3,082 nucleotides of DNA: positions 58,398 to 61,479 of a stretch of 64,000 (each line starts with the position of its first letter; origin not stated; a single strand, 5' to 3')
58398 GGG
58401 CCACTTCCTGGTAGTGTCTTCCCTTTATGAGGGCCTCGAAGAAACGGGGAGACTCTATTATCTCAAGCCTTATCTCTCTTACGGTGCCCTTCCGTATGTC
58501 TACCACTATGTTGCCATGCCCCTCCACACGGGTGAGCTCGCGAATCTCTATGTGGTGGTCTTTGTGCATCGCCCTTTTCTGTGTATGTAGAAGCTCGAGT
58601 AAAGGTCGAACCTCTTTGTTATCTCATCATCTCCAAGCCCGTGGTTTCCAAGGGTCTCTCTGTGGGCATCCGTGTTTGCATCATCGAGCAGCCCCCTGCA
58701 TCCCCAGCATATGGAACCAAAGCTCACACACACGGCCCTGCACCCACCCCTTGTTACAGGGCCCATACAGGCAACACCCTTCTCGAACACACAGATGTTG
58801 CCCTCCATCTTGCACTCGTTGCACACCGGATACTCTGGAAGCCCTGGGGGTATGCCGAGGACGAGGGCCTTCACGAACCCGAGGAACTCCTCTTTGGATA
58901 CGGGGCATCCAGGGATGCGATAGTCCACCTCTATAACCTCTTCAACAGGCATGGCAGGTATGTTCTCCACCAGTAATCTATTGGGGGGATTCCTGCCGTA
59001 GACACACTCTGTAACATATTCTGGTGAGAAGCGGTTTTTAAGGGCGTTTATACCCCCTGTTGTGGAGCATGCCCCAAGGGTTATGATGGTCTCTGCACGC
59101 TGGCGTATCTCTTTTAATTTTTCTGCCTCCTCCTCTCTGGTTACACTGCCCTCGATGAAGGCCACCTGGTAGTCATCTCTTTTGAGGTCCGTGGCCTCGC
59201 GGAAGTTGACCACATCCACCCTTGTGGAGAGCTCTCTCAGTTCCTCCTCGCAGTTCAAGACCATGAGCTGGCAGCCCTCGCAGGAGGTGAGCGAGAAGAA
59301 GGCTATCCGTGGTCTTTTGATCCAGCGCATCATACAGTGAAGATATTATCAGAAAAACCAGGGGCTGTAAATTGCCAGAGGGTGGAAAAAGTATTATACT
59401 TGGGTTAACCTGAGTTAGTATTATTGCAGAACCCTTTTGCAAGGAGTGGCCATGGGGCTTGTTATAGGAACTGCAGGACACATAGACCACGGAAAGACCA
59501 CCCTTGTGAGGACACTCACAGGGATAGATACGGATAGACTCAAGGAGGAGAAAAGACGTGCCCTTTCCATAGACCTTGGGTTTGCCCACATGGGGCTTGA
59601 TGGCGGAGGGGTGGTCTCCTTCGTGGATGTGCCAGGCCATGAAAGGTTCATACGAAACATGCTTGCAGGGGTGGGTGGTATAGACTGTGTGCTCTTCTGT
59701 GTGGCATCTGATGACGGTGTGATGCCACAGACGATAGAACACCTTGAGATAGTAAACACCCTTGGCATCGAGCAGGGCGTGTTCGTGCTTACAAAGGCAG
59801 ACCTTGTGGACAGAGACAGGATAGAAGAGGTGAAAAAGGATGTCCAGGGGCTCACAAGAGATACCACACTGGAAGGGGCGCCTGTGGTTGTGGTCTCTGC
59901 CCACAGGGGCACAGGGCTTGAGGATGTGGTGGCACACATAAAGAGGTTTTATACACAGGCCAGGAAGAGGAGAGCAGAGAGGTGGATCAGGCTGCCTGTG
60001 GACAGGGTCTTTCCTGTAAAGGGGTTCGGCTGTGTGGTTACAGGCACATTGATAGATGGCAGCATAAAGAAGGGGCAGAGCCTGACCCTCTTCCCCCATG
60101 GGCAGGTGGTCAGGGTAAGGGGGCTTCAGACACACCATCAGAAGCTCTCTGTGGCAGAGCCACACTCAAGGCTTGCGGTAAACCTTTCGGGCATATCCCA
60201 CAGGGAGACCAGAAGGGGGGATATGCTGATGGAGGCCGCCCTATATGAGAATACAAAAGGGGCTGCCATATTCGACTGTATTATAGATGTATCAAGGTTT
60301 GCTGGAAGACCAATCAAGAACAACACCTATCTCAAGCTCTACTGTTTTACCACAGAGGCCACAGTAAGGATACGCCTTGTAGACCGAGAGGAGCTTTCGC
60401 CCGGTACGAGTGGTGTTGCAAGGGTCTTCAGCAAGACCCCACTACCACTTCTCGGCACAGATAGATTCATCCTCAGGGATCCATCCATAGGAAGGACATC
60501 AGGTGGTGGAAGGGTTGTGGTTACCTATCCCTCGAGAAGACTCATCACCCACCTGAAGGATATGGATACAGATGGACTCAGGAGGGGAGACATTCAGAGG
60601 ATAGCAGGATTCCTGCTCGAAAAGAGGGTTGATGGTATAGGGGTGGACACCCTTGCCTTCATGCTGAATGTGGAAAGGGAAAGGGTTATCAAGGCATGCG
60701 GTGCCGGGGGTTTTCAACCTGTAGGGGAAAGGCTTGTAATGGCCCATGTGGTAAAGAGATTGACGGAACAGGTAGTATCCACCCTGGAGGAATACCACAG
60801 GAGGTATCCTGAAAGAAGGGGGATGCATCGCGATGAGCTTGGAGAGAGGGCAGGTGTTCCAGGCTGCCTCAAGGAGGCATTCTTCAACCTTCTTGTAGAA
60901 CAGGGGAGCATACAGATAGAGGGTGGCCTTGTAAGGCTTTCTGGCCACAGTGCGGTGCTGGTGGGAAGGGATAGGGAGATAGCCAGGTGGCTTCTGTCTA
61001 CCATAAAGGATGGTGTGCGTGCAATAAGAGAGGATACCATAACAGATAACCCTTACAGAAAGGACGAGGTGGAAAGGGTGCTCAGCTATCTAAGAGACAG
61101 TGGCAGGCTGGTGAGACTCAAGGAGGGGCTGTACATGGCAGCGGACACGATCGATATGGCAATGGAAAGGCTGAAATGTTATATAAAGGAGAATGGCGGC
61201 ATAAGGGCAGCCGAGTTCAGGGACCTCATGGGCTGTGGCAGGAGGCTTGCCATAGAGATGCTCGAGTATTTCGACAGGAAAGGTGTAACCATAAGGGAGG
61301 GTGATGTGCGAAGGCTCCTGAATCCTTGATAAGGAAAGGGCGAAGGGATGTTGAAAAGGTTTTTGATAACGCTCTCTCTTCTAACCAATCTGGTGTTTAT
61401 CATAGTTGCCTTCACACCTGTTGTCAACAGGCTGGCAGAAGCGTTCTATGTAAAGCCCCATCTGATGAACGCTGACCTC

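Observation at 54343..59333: Two-subunit cytoplasmic [NiFe] hydrogenase packed against a receiver, histidine kinase and GAF-GGDEF cyclase: candidate H2-sensing module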

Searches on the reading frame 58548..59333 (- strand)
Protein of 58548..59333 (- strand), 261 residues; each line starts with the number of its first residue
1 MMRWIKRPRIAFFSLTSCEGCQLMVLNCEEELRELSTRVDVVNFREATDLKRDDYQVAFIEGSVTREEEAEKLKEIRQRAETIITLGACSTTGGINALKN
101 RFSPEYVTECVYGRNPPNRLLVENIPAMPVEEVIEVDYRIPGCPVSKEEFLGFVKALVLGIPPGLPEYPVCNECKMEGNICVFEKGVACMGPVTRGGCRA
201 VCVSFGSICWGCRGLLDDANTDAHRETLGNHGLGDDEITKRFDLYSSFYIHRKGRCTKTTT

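Call 3: search_protein_families(library=pfam, proteins=[window:58548-59333:-], max_evalue=0.01)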
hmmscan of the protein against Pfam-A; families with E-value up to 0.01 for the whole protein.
window:58548-59333:- (261 aa): 1 family
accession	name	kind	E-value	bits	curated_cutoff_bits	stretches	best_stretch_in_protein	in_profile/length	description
PF01058.29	Oxidored_q6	-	1e-23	83.9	27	1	18-156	1-127/128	NADH ubiquinone oxidoreductase, 20 Kd subunit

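Call 4: search_protein_families(library=ncbifam, proteins=[window:58548-59333:-], max_evalue=0.01)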
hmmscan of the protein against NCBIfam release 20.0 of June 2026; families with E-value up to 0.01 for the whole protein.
window:58548-59333:- (261 aa): 6 families
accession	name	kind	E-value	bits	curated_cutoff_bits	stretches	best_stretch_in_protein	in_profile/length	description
NF040836.1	sulfhyd_HydD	equivalog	5.7e-53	179.8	500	1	7-247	5-246/261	NADPH-dependent hydrogenase/sulfhydrogenase 1 subunit delta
NF040831.1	sulfhyd_ShyD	equivalog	2.9e-48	164.5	460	1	9-245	2-237/240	NAD(P)-dependent hydrogenase/sulfhydrogenase 2 subunit delta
NF045875.1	F420_non_VhuG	exception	4.1e-33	114.8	450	2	9-176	6-182/286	F420-non-reducing hydrogenase subunit VhuG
TIGR03294.1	FrhG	equivalog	2.5e-15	56.9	245.5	1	8-179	2-162/228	coenzyme F420 hydrogenase subunit gamma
TIGR00391.1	hydA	subfamily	0.00092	18.4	179.5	1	65-158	135-208/365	hydrogenase small subunit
TIGR01957.1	nuoB_fam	subfamily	0.0018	18.2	142.7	0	130-151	111-132/145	NADH-quinone oxidoreductase subunit B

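Call 31: search_solved_structures(query=window:58548-59333:-, max_evalue=0.001, show_alignments=1)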
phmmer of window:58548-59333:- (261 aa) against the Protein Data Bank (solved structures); distinct sequences matched with E-value up to 0.001: 12.
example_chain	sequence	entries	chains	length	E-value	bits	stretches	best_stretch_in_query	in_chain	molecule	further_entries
9e15_A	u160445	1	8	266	9.3e-47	162.7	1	8-246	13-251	Sulfhydrogenase 1 subunit delta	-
9nez_A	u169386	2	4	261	1e-46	162.6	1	7-246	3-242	Sulfhydrogenase 1 subunit delta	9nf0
9e1j_A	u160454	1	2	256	1.6e-46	161.9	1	8-246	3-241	Sulfhydrogenase 1 subunit delta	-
9sfi_I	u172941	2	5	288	8.2e-31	110.4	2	9-176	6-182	F420-non-reducing hydrogenase small subunit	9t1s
5odc_E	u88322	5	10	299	1e-30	110.1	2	10-177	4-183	Methyl-viologen reducing hydrogenase subunit G | Methyl-viologen reducing hydrogenase, subunit G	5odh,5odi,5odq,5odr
9sw2_E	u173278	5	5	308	1.3e-23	86.8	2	9-177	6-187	F420-non-reducing hydrogenase subunit G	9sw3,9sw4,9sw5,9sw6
5xf9_C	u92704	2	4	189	1.1e-16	64.1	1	7-169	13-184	NAD-reducing hydrogenase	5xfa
7t2r_E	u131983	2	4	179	3.3e-16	62.5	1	7-167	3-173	NiFe hydrogenase small subunit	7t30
3zfs_B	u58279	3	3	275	4.8e-11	45.6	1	7-158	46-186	F420-REDUCING HYDROGENASE, SUBUNIT GAMMA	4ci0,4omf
9r51_C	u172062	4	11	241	8.4e-09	38.3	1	10-202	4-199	F420-reducing [NiFe]-hydrogenase from Methanothermococcus thermolithotrophicus subunit gam | F420-reducing [NiFe]-hydrogenase from Methanothermococcus thermolit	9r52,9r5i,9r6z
6qgr_G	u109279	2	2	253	4.1e-08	36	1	9-150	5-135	Coenzyme F420 hydrogenase subunit gamma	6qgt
6qii_G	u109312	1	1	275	4.6e-08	35.8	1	9-150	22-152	Coenzyme F420 hydrogenase subunit gamma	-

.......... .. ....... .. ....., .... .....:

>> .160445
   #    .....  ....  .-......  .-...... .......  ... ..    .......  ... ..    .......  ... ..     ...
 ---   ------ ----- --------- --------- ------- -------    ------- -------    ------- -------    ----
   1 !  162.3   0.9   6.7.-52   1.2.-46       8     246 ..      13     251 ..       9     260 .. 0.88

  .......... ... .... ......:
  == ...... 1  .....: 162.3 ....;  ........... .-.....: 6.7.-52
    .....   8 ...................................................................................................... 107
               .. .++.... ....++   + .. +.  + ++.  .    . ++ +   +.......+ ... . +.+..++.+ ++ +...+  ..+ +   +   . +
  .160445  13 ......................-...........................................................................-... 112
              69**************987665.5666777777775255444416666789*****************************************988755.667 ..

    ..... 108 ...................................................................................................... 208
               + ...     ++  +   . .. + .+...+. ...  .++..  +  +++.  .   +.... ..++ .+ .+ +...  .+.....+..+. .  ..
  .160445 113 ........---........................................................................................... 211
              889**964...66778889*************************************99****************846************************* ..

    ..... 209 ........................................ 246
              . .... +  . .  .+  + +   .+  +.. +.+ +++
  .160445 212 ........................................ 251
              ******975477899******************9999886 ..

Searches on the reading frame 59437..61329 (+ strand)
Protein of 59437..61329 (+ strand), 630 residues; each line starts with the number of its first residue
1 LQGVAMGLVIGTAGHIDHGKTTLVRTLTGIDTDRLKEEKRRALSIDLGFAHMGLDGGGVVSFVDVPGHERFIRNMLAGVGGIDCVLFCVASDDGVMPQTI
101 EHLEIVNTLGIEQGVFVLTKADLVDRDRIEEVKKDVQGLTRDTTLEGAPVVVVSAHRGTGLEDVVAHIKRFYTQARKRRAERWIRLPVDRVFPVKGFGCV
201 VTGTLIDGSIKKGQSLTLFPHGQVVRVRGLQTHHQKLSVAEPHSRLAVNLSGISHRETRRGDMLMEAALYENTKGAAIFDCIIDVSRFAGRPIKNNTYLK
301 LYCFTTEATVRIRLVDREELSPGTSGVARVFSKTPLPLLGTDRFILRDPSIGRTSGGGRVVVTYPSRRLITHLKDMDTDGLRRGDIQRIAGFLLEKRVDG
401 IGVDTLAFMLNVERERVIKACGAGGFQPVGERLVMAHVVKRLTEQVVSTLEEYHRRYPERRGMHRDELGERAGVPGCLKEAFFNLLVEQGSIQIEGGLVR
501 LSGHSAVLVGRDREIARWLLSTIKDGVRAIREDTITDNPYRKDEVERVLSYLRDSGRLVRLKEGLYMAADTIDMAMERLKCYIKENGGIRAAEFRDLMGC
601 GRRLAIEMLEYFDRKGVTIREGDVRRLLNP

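Call 3: search_protein_families(library=pfam, proteins=[window:59437-61329:+], max_evalue=0.01)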
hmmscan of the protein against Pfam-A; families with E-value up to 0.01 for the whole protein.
window:59437-61329:+ (630 aa): 6 families
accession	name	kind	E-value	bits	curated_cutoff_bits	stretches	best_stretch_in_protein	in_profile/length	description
PF00009.33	GTP_EFTU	-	2e-30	106.2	26.5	1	10-170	6-184/188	Elongation factor Tu GTP binding domain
PF09107.17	SelB-wing_3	-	4.6e-18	64.9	23.2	1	582-627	2-47/47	Elongation factor SelB, winged helix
PF09106.17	SelB-wing_2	-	1e-11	45.2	22.3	1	448-501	2-57/57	Elongation factor SelB, winged helix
PF03144.31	GTP_EFTU_D2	-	2.2e-09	38.1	30.3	1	198-264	1-72/73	Elongation factor Tu domain 2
PF25461.1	Beta-barrel_SelB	-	2.3e-09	37.9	27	1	289-365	10-78/80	Selenocysteine-specific elongation factor, beta-barrel domain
PF01926.29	MMR_HSR1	-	0.00093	19.7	21.9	1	10-107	2-101/113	50S ribosome-binding GTPase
